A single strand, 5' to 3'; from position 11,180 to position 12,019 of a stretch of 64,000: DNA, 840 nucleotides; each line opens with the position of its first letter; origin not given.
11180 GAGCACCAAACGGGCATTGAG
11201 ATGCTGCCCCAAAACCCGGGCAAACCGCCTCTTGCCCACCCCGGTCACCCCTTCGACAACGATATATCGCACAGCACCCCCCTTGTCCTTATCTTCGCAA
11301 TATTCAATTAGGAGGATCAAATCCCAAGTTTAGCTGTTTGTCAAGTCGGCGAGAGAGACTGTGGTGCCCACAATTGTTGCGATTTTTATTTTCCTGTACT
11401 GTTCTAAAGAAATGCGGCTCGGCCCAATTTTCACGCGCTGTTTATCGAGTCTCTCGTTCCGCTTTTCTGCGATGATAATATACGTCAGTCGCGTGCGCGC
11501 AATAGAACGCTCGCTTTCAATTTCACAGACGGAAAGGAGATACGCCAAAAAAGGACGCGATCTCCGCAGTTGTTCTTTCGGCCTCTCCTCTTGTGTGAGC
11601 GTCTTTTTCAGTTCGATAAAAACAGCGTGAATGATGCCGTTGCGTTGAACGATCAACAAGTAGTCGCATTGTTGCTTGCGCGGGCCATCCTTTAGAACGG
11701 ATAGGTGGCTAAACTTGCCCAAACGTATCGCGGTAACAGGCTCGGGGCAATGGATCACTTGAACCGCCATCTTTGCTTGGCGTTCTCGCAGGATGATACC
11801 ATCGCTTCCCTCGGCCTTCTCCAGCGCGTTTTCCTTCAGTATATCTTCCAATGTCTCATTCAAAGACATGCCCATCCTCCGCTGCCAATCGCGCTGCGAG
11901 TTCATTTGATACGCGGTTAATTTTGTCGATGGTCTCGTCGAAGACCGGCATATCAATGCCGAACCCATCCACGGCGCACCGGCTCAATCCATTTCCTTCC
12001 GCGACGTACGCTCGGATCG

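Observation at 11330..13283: Low-GC two-gene cassette: ABC/OLD-type ATPase plus small PD-(D/E)xK-like protein (candidate uncharacterised defence system)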

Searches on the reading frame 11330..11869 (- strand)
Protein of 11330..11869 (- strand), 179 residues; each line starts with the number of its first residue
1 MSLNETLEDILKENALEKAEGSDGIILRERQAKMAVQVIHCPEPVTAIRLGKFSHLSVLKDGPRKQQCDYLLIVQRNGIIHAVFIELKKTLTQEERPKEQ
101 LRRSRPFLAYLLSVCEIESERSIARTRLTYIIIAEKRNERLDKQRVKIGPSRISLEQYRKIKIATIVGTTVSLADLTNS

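Call 3: search_protein_families(library=pfam, proteins=[window:11330-11869:-], max_evalue=1)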
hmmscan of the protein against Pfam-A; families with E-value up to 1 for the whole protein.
window:11330-11869:- (179 aa): 0 families

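Call 4: search_protein_families(library=padloc, proteins=[window:11330-11869:-], max_evalue=1)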
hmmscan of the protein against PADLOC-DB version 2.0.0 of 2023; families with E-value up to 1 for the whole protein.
window:11330-11869:- (179 aa): 8 families
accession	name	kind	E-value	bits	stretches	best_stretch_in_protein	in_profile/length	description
PDLC04668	PDC-M47B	-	1.5e-08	32.6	1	7-116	7-124/186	-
PDLC04036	PD-T4-4_B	-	5.5e-06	24.4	1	65-133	91-156/203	-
PDLC04034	PD-T4-4_B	-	6.5e-06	24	1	65-153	78-164/190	-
PDLC04665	PDC-M47B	-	1e-05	23.3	1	7-147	13-160/202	-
PDLC04035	PD-T4-4_B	-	0.0003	18.5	1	66-135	87-156/206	-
PDLC04666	PDC-M47B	-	0.00099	17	1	64-140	56-135/174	-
PDLC00386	SduA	-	0.005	14.3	1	65-90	131-156/268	DUF4263 domain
PDLC04667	PDC-M47B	-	0.016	13.1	1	41-114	18-91/158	-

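Call 5: search_protein_families(library=ncbifam, proteins=[window:11330-11869:-], max_evalue=1)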
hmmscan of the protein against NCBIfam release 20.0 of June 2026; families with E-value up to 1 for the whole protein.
window:11330-11869:- (179 aa): 0 families

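Call 9: find_homologous_proteins(query=window:11330-11869:-, max_evalue=0.001)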
Query window:11330-11869:- (179 aa): 79 proteins with E <= 0.001 among 189 candidates.
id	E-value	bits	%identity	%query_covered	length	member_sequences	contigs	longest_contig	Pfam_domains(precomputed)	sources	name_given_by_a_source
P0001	1.4e-106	371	99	100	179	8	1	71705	-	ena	-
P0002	1.0e-62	229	69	100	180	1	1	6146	-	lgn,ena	-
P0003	1.2e-61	225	65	100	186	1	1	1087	-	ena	-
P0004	5.5e-61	223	67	100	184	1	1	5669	-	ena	-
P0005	2.1e-57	212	65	100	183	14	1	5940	-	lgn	-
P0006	2.2e-56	208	62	100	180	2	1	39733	-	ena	-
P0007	2.9e-56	208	64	100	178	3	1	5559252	-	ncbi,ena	-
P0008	3.4e-54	201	61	100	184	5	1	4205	-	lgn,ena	-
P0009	1.8e-50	189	59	100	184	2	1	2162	-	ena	-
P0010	1.1e-46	177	65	82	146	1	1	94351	-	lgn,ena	-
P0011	1.7e-44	170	54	99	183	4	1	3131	-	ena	-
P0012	1.7e-44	170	50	100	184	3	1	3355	-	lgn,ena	-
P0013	4.1e-44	168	52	100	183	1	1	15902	-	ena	-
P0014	1.9e-42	163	62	78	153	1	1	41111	-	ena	-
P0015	1.1e-41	161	52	99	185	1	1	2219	-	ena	-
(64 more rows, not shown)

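Call 15: find_related_loci(query=A1, collection=genome_contigs, flank=8000)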
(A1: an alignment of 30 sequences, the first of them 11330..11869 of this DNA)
Query A1 (179 aa) in genome_contigs; peptide patterns used: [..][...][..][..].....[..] (x = any residue, [..] = any of these).
73 stretches matched a pattern; 56 encode a relative of the query (tblastn E <= 1e-3); 56 distinct loci.
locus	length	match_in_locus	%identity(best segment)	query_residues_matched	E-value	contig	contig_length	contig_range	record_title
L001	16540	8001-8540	65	1-179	2e-67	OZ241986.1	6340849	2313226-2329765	MAG: Candidatus Latescibacterota bacterium isolate 0d522d25-140f-41b3-910f-d932058e053c genome assembly, chromosome: 1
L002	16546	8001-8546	50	1-178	5e-49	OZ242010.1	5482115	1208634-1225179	MAG: Candidatus Latescibacterota bacterium isolate 318c57a3-5c92-4b38-acc3-b9680ed3e2d2 genome assembly, chromosome: 1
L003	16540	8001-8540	49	1-176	1e-46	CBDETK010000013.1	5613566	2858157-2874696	MAG: Candidatus Latescibacterota bacterium isolate f082a9f0-9724-465d-94e5-cd8c9e52f731 genome assembly, contig: contig_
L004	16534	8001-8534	48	1-176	1e-46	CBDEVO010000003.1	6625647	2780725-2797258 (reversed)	MAG: Vicinamibacterales bacterium isolate af2fa338-4f39-4c0d-83fa-ec8062318583 genome assembly, contig: contig_3, whole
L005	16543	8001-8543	51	1-177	2e-46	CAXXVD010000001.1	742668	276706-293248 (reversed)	MAG: Chloroflexota bacterium isolate fe2c5841-0234-49a8-8bce-d97ad08295c1 genome assembly, contig: contig_1, whole genom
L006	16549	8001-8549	50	1-179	1e-45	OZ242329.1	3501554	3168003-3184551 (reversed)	MAG: Chloroflexota bacterium isolate 2b2caabe-c752-47ff-af95-c7664a5aabd3 genome assembly, chromosome: 1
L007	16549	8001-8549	49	1-179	2e-44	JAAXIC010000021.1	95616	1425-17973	MAG: Chloroflexota bacterium isolate Plut_88905 unfiltered_Plut_88905_genomic_contig_764726, whole genome shotgun sequen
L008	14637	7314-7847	48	1-176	6e-43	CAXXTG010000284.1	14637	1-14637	MAG: Vicinamibacterales bacterium isolate cdfb1a10-b860-4899-88b7-affdfcb54827 genome assembly, contig: contig_284, whol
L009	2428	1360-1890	49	2-176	6e-45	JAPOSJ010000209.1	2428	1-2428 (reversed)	MAG: Candidatus Dadabacteria bacterium isolate CAR2_bin_20 NODE_7762_length_2428_cov_3.77623, whole genome shotgun seque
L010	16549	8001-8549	48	1-179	1e-43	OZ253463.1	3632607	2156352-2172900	MAG: Chloroflexota bacterium isolate 29d2856e-e75a-4040-aa7f-32dfb5fb0cd3 genome assembly, chromosome: 1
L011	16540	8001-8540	49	7-179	3e-43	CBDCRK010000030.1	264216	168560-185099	MAG: uncultured Candidatus Binatia bacterium isolate c14ce093-c1b4-4a9f-a633-4da5294aefe4 genome assembly, contig: conti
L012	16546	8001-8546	49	1-178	2e-42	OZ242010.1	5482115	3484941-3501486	MAG: Candidatus Latescibacterota bacterium isolate 318c57a3-5c92-4b38-acc3-b9680ed3e2d2 genome assembly, chromosome: 1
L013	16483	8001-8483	48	25-179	7e-41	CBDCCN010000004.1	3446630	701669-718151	MAG: Vicinamibacterales bacterium isolate 1d3aa380-3d16-43da-b993-60d5eb5b4b02 genome assembly, contig: contig_4, whole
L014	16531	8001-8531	49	7-176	2e-42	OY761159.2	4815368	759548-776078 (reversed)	MAG: Candidatus Binatia bacterium isolate a3054953-5fa8-48fb-90a5-e173aac96f7a genome assembly, chromosome: 1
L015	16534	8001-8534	42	3-178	2e-34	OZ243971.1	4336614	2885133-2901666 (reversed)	MAG: Caldilineaceae bacterium isolate 3f5651a3-4c64-4ddd-a15f-43440b2599a7 genome assembly, chromosome: 1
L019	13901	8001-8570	39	1-176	6e-32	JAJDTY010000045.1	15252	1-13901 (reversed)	MAG: Candidatus Binatia bacterium isolate jk18x1bzbins.55 k141_1022174, whole genome shotgun sequence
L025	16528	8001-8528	38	3-178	2e-30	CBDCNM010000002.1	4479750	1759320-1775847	MAG: Candidatus Latescibacterota bacterium isolate f150df7c-f474-47d5-8e53-e740a55afba2 genome assembly, contig: contig_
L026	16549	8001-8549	34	1-176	3e-30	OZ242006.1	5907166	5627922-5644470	MAG: Caldilineaceae bacterium isolate bae19857-78f1-445b-b865-dfd914d151a3 genome assembly, chromosome: 1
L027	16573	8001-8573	41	1-176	4e-30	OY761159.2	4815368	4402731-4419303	MAG: Candidatus Binatia bacterium isolate a3054953-5fa8-48fb-90a5-e173aac96f7a genome assembly, chromosome: 1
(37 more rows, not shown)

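Call 24: search_dna_similar(query=window:11330-11869:-, collection=plasmids, mode=protein, max_evalue=0.01, max_rows=30)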
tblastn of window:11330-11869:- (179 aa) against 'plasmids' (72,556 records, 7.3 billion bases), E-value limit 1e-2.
No match.

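Call 33: predict_structure(alignment_id=A1)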
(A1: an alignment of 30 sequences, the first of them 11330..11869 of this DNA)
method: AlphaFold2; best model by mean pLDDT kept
length: 179 residues; sequences in the alignment: 30
mean_pLDDT: 87.0   pTM: 0.86
mean pLDDT of the five models: 87.0, 87.1, 81.3, 79.3, 77.9
residues with pLDDT >= 90: 105; 70-90: 57; 50-70: 9; < 50: 8
segments of 3 or more residues with pLDDT < 50: 144-150
pLDDT, mean of each block of 10 residues (from residue 1): 90 88 85 89 92 83 90 92 95 88 94 94 91 83 46 85 93 89
secondary structure, 60 per line:
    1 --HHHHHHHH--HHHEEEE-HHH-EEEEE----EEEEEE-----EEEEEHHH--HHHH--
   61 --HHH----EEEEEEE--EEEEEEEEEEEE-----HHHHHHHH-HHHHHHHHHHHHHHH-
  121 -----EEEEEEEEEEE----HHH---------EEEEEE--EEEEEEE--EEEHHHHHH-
elements in order: H3-10 E16-19 E25-29 E34-39 E45-49 H55-58 E70-76 E79-90 H96-103 H105-119 E126-136 E153-158 E161-167 E170-172 H173-178

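Call 36: search_solved_structures(query=A1, max_evalue=10)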
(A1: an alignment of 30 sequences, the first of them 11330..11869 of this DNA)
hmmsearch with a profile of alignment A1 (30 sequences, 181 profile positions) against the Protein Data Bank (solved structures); distinct sequences matched with E-value up to 10: 0.

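Call 38: fold_search(model_id=the predicted structure, library=pdb)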
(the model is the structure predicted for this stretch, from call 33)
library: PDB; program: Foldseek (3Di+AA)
matches with E <= 10: 435; with E <= 0.001: 0
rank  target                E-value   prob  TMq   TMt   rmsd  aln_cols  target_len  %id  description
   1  9wuf                  3.1e-02  0.21  0.21  0.05  14.9       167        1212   11  Cryo-EM structure of Upx (released 2026-02-11)
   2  9f38_A                3.8e-02  0.18  0.21  0.07  15.1       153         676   15  BsmI (wild-type) crystallized with Ca2+ and cognate dsDNA (released 2025-04-02)
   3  2okf_A                8.1e-02  0.16  0.19  0.24  12.9       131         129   15  CRYSTAL STRUCTURE OF A FDXN ELEMENT EXCISION CONTROLLING FACTOR PROTEIN (AVA_3312) FROM ANABAENA VARIABILIS AT 1.60 A  (released 2007-01-30)
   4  2fh4_A                8.1e-02  0.11  0.18  0.13  10.5       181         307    8  C-terminal half of gelsolin soaked in EGTA at pH 8 (released 2006-06-13)
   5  8qhd_C                1.6e-01  0.30  0.22  0.03   6.4        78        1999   14  Hantaan virus polymerase in hexameric state (released 2024-03-27)
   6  9bf1_A                1.7e-01  0.33  0.26  0.05   9.1       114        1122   12  Structure of apo-state V. cholerae DdmD (released 2024-08-21)
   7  6l18                  1.8e-01  0.15  0.18  0.14  16.9       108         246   13  XFEL structure of T4dCH D179N mutant complex with natively expressed dTMP (released 2019-12-04)
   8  3jd5_C                2.0e-01  0.23  0.22  0.28   6.7        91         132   13  Cryo-EM structure of the small subunit of the mammalian mitochondrial ribosome (released 2016-07-13)
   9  1b49_A                2.0e-01  0.15  0.18  0.15  16.7       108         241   13  DCMP HYDROXYMETHYLASE FROM T4 (PHOSPHATE-BOUND) (released 1999-01-13)
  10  5ize_A                2.1e-01  0.33  0.27  0.27   5.6       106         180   14  Hantaan virus L protein cap-snatching endonuclease (released 2016-06-29)
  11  8qhd_D                2.2e-01  0.35  0.24  0.03   6.1        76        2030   13  Hantaan virus polymerase in hexameric state (released 2024-03-27)
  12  8qgu_A                2.2e-01  0.35  0.24  0.03   6.1        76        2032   13  Apo Hantaan virus polymerase in dimeric state (released 2024-03-27)
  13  8gh6_A                2.4e-01  0.35  0.24  0.06   4.1        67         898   18  Bombyx mori R2 retrotransposon initiating target-primed reverse transcription (released 2023-04-05)
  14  5ize_B                2.4e-01  0.30  0.23  0.24   5.1        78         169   17  Hantaan virus L protein cap-snatching endonuclease (released 2016-06-29)
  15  1b5d_A                2.4e-01  0.14  0.18  0.14  16.7       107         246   13  DCMP Hydroxymethylase from T4 (Intact) (released 1999-01-13)
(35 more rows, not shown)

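Call 61: search_protein_families(library=pfam, alignment_id=A4, max_evalue=0.00001)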
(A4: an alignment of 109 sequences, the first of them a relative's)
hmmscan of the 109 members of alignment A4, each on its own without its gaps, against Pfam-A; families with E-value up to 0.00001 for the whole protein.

A. member 1, L001:8769-10211:+ (480 aa): 3 families
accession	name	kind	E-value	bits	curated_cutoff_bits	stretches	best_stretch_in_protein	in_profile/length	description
PF00884.28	Sulfatase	-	3.5e-46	158.3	25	1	4-349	2-300/301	Sulfatase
PF16347.10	SGSH_C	-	3.7e-13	50.3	29.3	1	298-454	1-150/154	N-sulphoglucosamine sulphohydrolase, C-terminal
PF01663.27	Phosphodiest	-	3.8e-12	46.9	23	1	6-294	2-220/342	Type I phosphodiesterase / nucleotide pyrophosphatase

B. families by the number of members that match (of 109 scanned): 85 families (the first 25 are shown)
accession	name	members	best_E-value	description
PF04851.21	ResIII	10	1.1e-09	Type III restriction enzyme, res subunit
PF05685.18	Uma2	5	1.6e-15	Putative restriction endonuclease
PF03235.19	GmrSD_N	3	3.3e-31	GmrSD restriction endonuclease, N-terminal domain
PF01011.28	PQQ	2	1.6e-197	Glucose/ethanol/alcohol dehydrogenase, beta-propeller domain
PF02515.22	CoA_transf_3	2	1e-169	CoA-transferase family III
PF01555.25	N6_N4_Mtase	2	9.2e-38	DNA methylase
PF00271.37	Helicase_C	2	8.2e-24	Helicase conserved C-terminal domain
PF13360.13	PQQ_2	2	1.1e-23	Outer membrane protein assembly factor BamB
PF13527.13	Acetyltransf_9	2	3.2e-21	Acetyltransferase (GNAT) domain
PF00753.33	Lactamase_B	2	3.5e-18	Metallo-beta-lactamase superfamily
PF00027.35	cNMP_binding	2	8.9e-16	Cyclic nucleotide-binding domain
PF13020.12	NOV_C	2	3e-15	Protein NO VEIN, C-terminal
PF07510.16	GmrSD_C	2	1.9e-12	GmrSD restriction endonucleases, C-terminal domain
PF16694.10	Cytochrome_P460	2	3.1e-11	Cytochrome P460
PF13545.12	HTH_Crp_2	2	3.7e-11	Crp-like helix-turn-helix domain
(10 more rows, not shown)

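Call 62: search_protein_families(library=pfam, alignment_id=A5, max_evalue=0.00001)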
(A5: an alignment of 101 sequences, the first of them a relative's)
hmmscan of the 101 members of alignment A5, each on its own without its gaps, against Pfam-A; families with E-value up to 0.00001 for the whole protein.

A. member 1, L001:3994-5583:+ (529 aa): 2 families
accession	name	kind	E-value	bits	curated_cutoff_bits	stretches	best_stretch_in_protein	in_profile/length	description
PF02782.22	FGGY_C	-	2.7e-49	168.1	27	1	270-478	2-198/198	FGGY family of carbohydrate kinases, C-terminal domain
PF00370.27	FGGY_N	-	4.8e-28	98.8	28.8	1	7-261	2-245/245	FGGY family of carbohydrate kinases, N-terminal domain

B. families by the number of members that match (of 101 scanned): 72 families (the first 25 are shown)
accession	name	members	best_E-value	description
PF01555.25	N6_N4_Mtase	6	3.7e-39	DNA methylase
PF00005.33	ABC_tran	3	5.1e-70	ABC transporter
PF00664.28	ABC_membrane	3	6.1e-62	ABC transporter transmembrane region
PF06240.19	COXG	3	1.9e-26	Carbon monoxide dehydrogenase subunit G (CoxG)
PF10604.15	Polyketide_cyc2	3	1.4e-10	Polyketide cyclase / dehydrase and lipid transport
PF03734.19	YkuD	2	2.7e-25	L,D-transpeptidase catalytic domain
PF01609.27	DDE_Tnp_1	2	9.1e-21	Transposase DDE domain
PF00293.34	NUDIX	2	2e-16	NUDIX domain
PF02463.25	SMC_N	2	2.3e-15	RecF/RecN/SMC N terminal domain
PF05598.16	DUF772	2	1.3e-13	Transposase domain (DUF772)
PF13401.12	AAA_22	2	3.2e-10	AAA domain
PF13191.12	AAA_16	2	9.3e-10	AAA ATPase domain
PF00270.35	DEAD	2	8.7e-09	DEAD/DEAH box helicase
PF13481.12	AAA_25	2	3.3e-06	AAA domain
PF01011.28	PQQ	1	1.7e-178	Glucose/ethanol/alcohol dehydrogenase, beta-propeller domain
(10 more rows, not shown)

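Call 64: search_protein_families(library=pfam, proteins=[L011:3392-6484:+, L011:8552-11338:+, L019:3956-6808:+, L019:8617-11403:+, L027:3659-6505:+, L027:8621-11407:+, L025:3935-6523:+, L025:9429-12302:+, L026:3035-5641:+, L026:8565-11417:+], max_evalue=0.0001)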
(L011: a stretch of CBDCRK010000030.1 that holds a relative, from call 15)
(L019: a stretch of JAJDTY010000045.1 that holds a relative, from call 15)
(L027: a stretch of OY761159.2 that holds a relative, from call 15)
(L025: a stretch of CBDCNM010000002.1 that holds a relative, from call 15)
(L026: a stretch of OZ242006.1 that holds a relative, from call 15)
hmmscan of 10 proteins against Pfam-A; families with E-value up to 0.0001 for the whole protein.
L011:3392-6484:+ (1030 aa): 1 family
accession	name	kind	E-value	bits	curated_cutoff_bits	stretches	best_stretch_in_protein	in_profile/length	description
PF01555.25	N6_N4_Mtase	-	4.6e-29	102.4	26.7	1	194-525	1-220/221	DNA methylase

L011:8552-11338:+ (928 aa): 1 family
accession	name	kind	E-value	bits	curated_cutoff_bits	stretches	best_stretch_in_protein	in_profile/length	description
PF04851.21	ResIII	-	1e-05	26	22.5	1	131-281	24-149/164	Type III restriction enzyme, res subunit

L019:3956-6808:+ (950 aa): 1 family
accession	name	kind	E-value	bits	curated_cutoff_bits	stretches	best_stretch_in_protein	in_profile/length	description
PF01555.25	N6_N4_Mtase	-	3.6e-30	106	26.7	1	194-523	1-220/221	DNA methylase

L019:8617-11403:+ (928 aa): 1 family
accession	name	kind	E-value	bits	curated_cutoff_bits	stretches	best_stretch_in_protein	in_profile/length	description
PF04851.21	ResIII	-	6.2e-08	33.2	22.5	1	100-279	8-141/164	Type III restriction enzyme, res subunit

L027:3659-6505:+ (948 aa): 1 family
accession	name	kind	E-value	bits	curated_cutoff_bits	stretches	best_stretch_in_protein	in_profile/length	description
PF01555.25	N6_N4_Mtase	-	5.6e-30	105.4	26.7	1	194-520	1-220/221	DNA methylase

L027:8621-11407:+ (928 aa): 1 family
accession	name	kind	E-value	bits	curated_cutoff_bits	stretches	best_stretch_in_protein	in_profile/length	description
PF04851.21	ResIII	-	2.2e-07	31.4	22.5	1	100-319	8-162/164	Type III restriction enzyme, res subunit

L025:3935-6523:+ (862 aa): 1 family
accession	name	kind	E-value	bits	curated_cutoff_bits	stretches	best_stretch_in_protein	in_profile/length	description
PF01555.25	N6_N4_Mtase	-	1.2e-29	104.3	26.7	1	148-481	1-219/221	DNA methylase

L025:9429-12302:+ (957 aa): 1 family
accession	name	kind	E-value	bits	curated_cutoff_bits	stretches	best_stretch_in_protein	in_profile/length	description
PF04851.21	ResIII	-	5.2e-09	36.7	22.5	1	133-307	8-139/164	Type III restriction enzyme, res subunit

L026:3035-5641:+ (868 aa): 1 family
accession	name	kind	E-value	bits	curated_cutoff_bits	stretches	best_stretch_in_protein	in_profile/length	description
PF01555.25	N6_N4_Mtase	-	7.1e-30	105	26.7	1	150-474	1-220/221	DNA methylase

L026:8565-11417:+ (950 aa): 1 family
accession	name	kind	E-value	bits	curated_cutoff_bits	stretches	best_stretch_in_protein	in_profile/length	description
PF04851.21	ResIII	-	1.1e-09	38.9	22.5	1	126-300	8-139/164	Type III restriction enzyme, res subunit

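Call 68: search_protein_families(library=padloc, alignment_id=A4, max_evalue=1e-10)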
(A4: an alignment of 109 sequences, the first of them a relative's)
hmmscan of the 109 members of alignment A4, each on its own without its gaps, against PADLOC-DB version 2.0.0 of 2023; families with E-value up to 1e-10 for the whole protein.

A. member 1, L001:8769-10211:+ (480 aa): 0 families

B. families by the number of members that match (of 109 scanned): 182 families (the first 25 are shown)
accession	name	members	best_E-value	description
PDLC04832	PDC-S03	5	3.3e-16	-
PDLC04833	PDC-S03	4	1.6e-17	-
PDLC03648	REase_III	3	4.3e-15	Type III restriction enzyme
PDLC00659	HmaA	2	2.9e-169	SNF2 helicase / DEAD-box helicase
PDLC02693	Orf5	2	4.2e-128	Orf5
PDLC02620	DrmD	2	1.7e-95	DrmD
PDLC02500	BrxHI|BrxHII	2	6.5e-92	BrxHI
PDLC02621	DrmD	2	3.8e-86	DrmD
PDLC02504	BrxHI|BrxHII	2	2.5e-71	BrxHII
PDLC02572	DrmA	2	6.7e-60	DrmA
PDLC03354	MTase_II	2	2.2e-57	Type II methyltransferase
PDLC04154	HEC-06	2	1.4e-56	-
PDLC04155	HEC-06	2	5.5e-56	-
PDLC04157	HEC-06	2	4.9e-55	-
PDLC02632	DrmD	2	4.8e-54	DrmD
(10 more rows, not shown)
